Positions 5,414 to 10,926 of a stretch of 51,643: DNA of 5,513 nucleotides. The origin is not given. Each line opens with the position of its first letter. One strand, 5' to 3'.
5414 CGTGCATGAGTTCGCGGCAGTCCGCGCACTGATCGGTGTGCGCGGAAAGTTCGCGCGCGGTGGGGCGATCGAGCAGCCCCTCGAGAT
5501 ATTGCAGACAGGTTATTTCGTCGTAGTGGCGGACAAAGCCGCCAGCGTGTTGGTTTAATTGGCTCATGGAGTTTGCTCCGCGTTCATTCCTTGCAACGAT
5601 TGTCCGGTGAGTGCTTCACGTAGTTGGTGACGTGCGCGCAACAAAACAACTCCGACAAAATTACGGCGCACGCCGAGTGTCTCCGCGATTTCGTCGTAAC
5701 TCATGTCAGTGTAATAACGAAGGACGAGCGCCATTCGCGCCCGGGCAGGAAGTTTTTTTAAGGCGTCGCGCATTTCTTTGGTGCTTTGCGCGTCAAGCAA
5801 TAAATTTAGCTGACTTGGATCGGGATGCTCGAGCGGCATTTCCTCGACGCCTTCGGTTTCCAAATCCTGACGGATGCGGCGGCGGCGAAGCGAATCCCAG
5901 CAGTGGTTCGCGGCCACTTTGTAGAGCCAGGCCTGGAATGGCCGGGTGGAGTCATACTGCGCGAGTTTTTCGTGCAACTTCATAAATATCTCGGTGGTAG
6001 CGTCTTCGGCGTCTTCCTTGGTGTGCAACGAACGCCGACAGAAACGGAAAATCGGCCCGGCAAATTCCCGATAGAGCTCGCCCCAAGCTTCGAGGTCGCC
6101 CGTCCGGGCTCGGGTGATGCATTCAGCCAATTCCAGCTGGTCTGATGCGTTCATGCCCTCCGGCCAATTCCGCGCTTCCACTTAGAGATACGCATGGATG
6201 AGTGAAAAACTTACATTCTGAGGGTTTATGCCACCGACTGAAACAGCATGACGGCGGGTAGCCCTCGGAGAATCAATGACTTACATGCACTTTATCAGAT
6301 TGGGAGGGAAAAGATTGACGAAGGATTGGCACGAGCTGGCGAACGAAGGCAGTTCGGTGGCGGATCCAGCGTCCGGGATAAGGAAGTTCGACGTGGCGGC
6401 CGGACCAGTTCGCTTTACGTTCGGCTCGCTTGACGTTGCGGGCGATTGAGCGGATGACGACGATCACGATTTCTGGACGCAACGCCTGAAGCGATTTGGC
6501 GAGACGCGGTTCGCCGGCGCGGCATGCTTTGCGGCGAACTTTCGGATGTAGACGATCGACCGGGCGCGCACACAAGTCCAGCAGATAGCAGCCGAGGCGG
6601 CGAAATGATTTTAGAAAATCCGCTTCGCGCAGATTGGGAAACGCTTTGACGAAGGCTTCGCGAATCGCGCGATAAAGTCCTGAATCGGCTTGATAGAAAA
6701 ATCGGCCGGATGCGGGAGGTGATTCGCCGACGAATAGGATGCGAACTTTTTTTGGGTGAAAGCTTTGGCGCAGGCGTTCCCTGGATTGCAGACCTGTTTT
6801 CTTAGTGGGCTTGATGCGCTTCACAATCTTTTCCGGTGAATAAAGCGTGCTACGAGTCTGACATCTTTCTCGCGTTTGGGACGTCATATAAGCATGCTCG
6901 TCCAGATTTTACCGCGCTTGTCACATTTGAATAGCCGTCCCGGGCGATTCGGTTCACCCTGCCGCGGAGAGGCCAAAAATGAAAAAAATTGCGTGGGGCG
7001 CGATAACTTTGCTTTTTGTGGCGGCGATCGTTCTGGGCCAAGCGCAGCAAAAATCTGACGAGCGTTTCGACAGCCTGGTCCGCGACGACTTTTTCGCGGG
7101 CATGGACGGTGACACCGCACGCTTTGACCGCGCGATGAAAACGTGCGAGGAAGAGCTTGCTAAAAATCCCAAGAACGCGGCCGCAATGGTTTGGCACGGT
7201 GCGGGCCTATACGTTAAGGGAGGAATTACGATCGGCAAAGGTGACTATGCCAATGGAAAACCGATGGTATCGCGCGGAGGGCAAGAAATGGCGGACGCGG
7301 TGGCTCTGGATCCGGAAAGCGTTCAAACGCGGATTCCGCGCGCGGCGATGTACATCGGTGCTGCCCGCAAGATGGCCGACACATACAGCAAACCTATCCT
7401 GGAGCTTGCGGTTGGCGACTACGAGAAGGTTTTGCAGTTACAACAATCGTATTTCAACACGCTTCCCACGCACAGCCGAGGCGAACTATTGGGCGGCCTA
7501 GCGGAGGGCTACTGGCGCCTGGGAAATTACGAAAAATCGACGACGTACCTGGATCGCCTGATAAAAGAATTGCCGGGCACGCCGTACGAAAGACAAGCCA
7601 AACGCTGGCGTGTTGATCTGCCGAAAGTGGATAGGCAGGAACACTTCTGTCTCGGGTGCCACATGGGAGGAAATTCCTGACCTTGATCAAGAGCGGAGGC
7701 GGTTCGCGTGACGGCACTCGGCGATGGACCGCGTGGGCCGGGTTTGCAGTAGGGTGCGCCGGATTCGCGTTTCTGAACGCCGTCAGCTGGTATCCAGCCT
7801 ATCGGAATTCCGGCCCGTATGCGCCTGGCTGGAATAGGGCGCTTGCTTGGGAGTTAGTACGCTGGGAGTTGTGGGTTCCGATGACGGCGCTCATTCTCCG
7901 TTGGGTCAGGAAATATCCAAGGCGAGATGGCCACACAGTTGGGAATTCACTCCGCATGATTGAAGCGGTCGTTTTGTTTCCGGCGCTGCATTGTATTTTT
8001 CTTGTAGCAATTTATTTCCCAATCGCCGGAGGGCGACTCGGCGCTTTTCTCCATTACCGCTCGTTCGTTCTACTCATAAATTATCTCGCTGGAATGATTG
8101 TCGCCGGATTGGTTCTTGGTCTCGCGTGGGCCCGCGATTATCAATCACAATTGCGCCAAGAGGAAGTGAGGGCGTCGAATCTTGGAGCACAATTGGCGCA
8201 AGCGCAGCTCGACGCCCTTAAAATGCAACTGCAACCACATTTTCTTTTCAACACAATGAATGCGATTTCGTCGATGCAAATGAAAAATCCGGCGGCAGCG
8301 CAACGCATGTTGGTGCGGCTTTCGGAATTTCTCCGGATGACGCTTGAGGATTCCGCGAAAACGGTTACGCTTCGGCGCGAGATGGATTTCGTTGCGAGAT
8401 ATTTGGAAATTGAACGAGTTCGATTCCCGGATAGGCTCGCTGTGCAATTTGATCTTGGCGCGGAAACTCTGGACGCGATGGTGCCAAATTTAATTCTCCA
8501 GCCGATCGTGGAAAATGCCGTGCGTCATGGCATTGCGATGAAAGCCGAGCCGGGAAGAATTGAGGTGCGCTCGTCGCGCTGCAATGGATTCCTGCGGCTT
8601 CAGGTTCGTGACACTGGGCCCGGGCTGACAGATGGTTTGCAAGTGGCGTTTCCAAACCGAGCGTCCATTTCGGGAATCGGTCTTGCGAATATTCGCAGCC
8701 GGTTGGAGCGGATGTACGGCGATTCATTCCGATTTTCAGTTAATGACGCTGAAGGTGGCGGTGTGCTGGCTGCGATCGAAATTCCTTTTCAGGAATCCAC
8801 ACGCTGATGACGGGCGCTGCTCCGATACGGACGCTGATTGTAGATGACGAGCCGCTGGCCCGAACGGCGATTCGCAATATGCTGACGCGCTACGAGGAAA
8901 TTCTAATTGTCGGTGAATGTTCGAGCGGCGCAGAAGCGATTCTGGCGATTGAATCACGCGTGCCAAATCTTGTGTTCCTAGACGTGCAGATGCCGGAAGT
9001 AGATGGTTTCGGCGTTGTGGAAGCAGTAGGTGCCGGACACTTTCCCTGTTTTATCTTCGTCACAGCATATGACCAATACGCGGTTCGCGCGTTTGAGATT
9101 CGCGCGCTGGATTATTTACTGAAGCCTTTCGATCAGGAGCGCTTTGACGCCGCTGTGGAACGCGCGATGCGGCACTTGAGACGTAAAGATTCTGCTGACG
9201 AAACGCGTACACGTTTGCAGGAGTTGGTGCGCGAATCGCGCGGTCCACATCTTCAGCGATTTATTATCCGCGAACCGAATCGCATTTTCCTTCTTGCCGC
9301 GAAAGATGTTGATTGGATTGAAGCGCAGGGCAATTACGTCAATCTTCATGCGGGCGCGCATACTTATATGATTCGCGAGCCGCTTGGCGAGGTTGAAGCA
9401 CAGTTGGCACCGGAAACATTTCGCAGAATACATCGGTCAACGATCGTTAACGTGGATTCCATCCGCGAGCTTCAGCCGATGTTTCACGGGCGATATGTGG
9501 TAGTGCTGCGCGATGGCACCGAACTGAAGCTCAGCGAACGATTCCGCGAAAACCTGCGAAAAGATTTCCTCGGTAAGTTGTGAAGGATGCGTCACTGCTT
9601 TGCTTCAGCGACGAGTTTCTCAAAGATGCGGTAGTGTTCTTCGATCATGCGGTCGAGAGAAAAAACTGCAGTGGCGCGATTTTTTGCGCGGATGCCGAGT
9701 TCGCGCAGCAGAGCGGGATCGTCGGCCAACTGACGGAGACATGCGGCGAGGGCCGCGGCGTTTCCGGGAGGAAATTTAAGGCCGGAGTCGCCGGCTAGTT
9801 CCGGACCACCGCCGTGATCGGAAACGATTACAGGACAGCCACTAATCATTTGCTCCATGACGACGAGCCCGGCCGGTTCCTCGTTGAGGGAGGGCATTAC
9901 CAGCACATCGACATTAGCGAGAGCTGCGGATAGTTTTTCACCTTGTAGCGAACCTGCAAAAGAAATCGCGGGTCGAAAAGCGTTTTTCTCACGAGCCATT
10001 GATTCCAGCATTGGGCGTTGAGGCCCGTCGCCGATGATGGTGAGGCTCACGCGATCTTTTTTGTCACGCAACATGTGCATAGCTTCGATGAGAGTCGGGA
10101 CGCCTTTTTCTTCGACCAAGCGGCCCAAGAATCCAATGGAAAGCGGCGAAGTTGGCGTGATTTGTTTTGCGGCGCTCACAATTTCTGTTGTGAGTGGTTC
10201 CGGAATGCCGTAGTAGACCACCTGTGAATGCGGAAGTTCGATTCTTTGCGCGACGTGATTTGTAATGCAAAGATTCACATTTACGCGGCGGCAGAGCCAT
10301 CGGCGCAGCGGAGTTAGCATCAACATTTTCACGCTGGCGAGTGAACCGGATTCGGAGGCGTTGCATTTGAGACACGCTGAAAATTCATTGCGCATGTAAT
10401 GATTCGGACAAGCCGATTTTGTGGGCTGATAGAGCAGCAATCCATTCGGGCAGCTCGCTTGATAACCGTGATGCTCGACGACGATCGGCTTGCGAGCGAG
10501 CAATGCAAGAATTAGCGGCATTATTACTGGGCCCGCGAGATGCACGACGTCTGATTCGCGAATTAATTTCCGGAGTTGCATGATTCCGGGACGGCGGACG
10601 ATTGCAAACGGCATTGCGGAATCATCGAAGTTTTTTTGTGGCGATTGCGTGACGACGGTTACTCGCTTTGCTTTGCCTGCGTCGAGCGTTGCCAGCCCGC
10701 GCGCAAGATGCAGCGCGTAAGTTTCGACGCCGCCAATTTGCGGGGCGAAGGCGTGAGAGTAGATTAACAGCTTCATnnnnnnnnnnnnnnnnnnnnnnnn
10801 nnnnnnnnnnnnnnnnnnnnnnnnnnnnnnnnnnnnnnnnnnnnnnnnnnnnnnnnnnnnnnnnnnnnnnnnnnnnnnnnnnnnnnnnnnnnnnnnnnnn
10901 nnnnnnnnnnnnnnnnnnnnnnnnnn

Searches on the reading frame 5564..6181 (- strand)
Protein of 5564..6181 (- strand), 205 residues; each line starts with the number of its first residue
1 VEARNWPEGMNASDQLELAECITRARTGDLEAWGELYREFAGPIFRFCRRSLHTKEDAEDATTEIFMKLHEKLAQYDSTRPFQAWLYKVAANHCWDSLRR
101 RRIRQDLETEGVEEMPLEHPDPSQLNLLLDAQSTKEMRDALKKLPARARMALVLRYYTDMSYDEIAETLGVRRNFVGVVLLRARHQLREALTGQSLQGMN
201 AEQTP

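Call 13: search_protein_families(library=pfam, proteins=[window:5564-6181:-], max_evalue=0.0001)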
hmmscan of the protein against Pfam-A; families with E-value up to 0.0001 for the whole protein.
window:5564-6181:- (205 aa): 3 families
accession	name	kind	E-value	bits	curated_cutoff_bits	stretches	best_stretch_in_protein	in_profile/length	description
PF04542.20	Sigma70_r2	-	1.1e-13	51.2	24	1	36-102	1-69/71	Sigma-70 region 2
PF08281.18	Sigma70_r4_2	-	7e-12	45.2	25.7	1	136-186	3-53/54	Sigma-70, region 4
PF04545.22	Sigma70_r4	-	4.2e-10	39.4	24.1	1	140-189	1-50/50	Sigma-70, region 4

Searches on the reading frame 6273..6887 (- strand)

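Call 13: search_protein_families(library=pfam, proteins=[window:6273-6887:-], max_evalue=0.0001)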
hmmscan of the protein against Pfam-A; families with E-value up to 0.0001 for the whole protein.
window:6273-6887:- (204 aa): 1 family
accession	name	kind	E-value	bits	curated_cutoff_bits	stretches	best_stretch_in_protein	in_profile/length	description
PF03167.25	UDG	-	2e-08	34.9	24.3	1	43-178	3-125/141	Uracil DNA glycosylase superfamily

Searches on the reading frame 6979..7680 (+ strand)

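Call 13: search_protein_families(library=pfam, proteins=[window:6979-7680:+], max_evalue=0.0001)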
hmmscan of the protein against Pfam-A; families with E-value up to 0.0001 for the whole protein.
window:6979-7680:+ (233 aa): 3 families
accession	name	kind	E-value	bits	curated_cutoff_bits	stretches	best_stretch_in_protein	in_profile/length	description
PF13428.12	TPR_14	-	8.2e-06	26.5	23.5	0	173-202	6-35/44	Tetratricopeptide repeat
PF07719.23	TPR_2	-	2.9e-05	24.3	27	0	169-199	2-32/34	Tetratricopeptide repeat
PF14853.12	Fis1_TPR_C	-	7.4e-05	23.3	25.3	0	174-200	7-33/53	Fis1 C-terminal tetratricopeptide repeat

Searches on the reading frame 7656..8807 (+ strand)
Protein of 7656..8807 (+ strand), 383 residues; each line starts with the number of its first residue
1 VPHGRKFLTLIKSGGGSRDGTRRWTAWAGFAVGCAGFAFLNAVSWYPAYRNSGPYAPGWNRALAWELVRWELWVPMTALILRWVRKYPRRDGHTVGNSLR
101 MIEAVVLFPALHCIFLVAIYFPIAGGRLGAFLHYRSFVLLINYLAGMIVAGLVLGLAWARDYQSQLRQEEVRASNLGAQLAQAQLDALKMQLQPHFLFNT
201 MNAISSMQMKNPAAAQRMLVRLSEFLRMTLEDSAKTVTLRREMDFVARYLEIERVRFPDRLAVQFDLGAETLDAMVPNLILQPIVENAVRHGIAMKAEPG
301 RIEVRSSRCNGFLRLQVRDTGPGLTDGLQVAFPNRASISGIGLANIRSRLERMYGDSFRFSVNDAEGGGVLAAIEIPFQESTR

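Call 13: search_protein_families(library=pfam, proteins=[window:7656-8807:+], max_evalue=0.0001)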
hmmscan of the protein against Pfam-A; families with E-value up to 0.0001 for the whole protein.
window:7656-8807:+ (383 aa): 2 families
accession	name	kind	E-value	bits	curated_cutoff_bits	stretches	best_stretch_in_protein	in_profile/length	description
PF06580.19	His_kinase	-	1.1e-26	93.4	25.2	1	183-261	1-81/81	Histidine kinase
PF02518.31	HATPase_c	-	9.9e-10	39.3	26.4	1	279-379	8-110/111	Histidine kinase-, DNA gyrase B-, and HSP90-like ATPase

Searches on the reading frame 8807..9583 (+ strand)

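Call 13: search_protein_families(library=pfam, proteins=[window:8807-9583:+], max_evalue=0.0001)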
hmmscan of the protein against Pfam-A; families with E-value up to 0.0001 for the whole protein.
window:8807-9583:+ (258 aa): 2 families
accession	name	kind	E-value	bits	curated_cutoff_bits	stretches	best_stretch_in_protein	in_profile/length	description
PF04397.21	LytTR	-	5.8e-25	87.8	22.6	1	159-252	2-95/98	LytTr DNA-binding domain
PF00072.30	Response_reg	-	4.7e-22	78.7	30.2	1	10-117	2-110/111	Response regulator receiver domain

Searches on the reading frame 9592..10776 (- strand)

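Call 13: search_protein_families(library=pfam, proteins=[window:9592-10776:-], max_evalue=0.0001)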
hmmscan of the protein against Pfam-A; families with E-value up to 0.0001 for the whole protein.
window:9592-10776:- (394 aa): 5 families
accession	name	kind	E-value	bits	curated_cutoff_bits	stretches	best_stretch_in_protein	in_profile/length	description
PF13692.12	Glyco_trans_1_4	-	2.2e-31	109.5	27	1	213-353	3-142/142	Glycosyl transferases group 1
PF00534.26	Glycos_transf_1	-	5.8e-30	104.5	26.4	1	208-367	12-172/172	Glycosyl transferases group 1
PF20706.3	GT4-conflict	-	4.7e-11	42.7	26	1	203-327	189-319/385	Family 4 Glycosyltransferase in conflict systems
PF13439.12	Glyco_transf_4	-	9.4e-11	42.5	28.5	1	14-180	1-149/170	Glycosyltransferase Family 4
PF13579.12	Glyco_trans_4_4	-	1.6e-06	29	29.7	0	15-178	1-141/158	Glycosyl transferase 4-like domain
